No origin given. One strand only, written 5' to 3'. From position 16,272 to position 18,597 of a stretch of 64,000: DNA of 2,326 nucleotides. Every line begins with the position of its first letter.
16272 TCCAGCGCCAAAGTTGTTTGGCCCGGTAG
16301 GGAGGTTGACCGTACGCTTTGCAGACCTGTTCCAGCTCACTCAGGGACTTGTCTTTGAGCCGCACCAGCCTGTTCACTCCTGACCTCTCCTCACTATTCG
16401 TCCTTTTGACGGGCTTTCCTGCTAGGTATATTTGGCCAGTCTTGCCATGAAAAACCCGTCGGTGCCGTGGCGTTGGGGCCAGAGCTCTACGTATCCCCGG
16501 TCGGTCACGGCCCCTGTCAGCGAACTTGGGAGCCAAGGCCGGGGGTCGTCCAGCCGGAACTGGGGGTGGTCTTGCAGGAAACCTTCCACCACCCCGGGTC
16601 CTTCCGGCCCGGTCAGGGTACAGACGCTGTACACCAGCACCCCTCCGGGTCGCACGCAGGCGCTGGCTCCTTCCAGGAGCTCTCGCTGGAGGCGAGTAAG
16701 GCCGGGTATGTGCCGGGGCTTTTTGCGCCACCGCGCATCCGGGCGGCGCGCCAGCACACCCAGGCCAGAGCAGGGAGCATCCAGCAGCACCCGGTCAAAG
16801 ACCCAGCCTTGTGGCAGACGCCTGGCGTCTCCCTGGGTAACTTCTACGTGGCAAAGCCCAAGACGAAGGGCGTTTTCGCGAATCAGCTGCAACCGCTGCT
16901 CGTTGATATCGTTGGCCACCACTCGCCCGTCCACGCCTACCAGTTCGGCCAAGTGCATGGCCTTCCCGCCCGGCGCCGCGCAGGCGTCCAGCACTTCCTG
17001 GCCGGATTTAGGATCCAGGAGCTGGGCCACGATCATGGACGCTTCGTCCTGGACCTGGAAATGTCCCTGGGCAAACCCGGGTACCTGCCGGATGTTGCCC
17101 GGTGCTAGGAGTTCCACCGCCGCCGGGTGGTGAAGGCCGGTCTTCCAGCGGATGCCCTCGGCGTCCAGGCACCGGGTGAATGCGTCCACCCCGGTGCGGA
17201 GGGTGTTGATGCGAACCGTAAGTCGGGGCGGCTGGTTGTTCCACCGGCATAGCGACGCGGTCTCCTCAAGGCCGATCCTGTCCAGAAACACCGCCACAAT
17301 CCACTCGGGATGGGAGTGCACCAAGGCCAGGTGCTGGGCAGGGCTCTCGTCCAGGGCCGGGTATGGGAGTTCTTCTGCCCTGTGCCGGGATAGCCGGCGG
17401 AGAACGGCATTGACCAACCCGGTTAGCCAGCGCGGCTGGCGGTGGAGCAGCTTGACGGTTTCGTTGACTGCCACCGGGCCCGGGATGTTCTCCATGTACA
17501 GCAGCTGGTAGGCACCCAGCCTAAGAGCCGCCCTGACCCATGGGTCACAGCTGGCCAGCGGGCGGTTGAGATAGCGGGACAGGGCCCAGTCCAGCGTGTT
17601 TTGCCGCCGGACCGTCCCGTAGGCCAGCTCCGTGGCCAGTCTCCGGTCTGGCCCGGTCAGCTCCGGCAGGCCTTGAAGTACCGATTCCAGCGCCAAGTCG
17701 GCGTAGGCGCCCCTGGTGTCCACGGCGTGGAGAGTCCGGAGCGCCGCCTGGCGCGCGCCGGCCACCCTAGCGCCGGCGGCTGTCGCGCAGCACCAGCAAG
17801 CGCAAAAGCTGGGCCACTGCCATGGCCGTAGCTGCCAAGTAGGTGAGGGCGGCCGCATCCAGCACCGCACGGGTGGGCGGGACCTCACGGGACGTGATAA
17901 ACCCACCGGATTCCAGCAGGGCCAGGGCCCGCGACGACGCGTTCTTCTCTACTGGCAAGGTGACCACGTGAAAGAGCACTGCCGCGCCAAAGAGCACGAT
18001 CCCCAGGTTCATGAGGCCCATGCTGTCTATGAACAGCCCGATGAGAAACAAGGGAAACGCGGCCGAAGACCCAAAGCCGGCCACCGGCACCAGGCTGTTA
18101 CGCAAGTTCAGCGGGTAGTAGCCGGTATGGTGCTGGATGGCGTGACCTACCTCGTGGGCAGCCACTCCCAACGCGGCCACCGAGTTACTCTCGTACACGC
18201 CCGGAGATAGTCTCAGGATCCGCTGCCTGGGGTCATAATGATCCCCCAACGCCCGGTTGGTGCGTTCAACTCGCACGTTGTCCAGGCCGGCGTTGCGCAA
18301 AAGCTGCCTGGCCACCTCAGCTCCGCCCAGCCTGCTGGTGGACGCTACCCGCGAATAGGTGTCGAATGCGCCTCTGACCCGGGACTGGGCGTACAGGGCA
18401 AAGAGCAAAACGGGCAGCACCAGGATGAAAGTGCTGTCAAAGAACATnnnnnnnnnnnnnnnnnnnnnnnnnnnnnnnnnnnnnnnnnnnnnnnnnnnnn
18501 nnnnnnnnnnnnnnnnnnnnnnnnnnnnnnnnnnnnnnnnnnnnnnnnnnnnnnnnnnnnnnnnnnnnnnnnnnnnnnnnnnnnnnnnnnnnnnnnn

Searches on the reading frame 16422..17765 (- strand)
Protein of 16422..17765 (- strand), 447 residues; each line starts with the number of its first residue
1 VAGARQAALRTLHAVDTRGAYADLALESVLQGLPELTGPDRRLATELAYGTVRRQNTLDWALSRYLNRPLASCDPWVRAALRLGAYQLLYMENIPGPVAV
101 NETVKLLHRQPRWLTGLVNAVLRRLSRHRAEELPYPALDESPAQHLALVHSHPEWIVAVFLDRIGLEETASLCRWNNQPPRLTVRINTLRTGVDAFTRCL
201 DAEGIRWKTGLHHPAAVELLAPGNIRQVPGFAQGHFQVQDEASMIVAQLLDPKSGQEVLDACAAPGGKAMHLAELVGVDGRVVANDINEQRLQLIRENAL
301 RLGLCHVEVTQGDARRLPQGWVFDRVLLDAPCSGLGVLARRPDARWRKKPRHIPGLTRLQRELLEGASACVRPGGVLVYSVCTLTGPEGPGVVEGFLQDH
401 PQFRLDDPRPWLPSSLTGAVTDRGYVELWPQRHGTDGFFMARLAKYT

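Call 55: search_protein_families(library=pfam, proteins=[window:16422-17765:-], max_evalue=0.01)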
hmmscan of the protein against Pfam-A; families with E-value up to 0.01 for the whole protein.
window:16422-17765:- (447 aa): 8 families
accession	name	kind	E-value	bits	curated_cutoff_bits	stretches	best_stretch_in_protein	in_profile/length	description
PF01189.24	Methyltr_RsmB-F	-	5e-59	199.7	27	1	247-443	1-198/199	16S rRNA methyltransferase RsmB/F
PF01029.23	NusB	-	1.1e-29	103.9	23.1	1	4-127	3-133/133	NusB family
PF22458.1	RsmF-B_ferredox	-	6.7e-14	52.2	27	1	152-225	1-73/74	Methyltr_RsmF/B-like, ferredoxin-like domain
PF13847.12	Methyltransf_31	-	5.6e-09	36.3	27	1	253-378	2-108/145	Methyltransferase domain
PF13649.12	Methyltransf_25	-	5.5e-08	33.8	27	1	258-328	1-70/97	Methyltransferase domain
PF01209.24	Ubie_methyltran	-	4.3e-07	30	20.1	1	246-319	39-112/233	ubiE/COQ5 methyltransferase family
PF01728.25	FtsJ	-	9.7e-06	26.1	24.1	1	253-382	20-140/181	FtsJ-like methyltransferase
PF02005.22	TRM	-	0.00065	19.5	27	1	245-318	50-114/376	N2,N2-dimethylguanosine tRNA methyltransferase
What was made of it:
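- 16422..17765 (-): rsmB (447 aa), the next gene of the conserved cluster. Pfam NusB and Methyltr_RsmB-F (call 55).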

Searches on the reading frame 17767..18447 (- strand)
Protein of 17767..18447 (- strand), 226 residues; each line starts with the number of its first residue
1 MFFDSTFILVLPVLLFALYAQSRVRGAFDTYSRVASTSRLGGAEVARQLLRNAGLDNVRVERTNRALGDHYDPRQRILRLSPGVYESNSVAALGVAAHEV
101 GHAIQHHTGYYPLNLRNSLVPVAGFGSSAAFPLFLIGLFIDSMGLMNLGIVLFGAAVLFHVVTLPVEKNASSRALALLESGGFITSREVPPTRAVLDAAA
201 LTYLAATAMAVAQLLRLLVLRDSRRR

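Call 55: search_protein_families(library=pfam, proteins=[window:17767-18447:-], max_evalue=0.01)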
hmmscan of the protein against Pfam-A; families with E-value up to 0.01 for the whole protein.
window:17767-18447:- (226 aa): 1 family
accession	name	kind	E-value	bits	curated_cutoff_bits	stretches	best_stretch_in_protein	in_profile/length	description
PF04298.18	Zn_peptidase_2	-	1.1e-84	283.8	27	1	6-220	1-216/218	Putative neutral zinc metallopeptidase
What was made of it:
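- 17767..18447 (-): Zn_peptidase_2 gene. Its ATG directly follows the def-fmt TAG, so there is no spacer and the frame is the same. PF04298, E 1e-84 (call 55).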
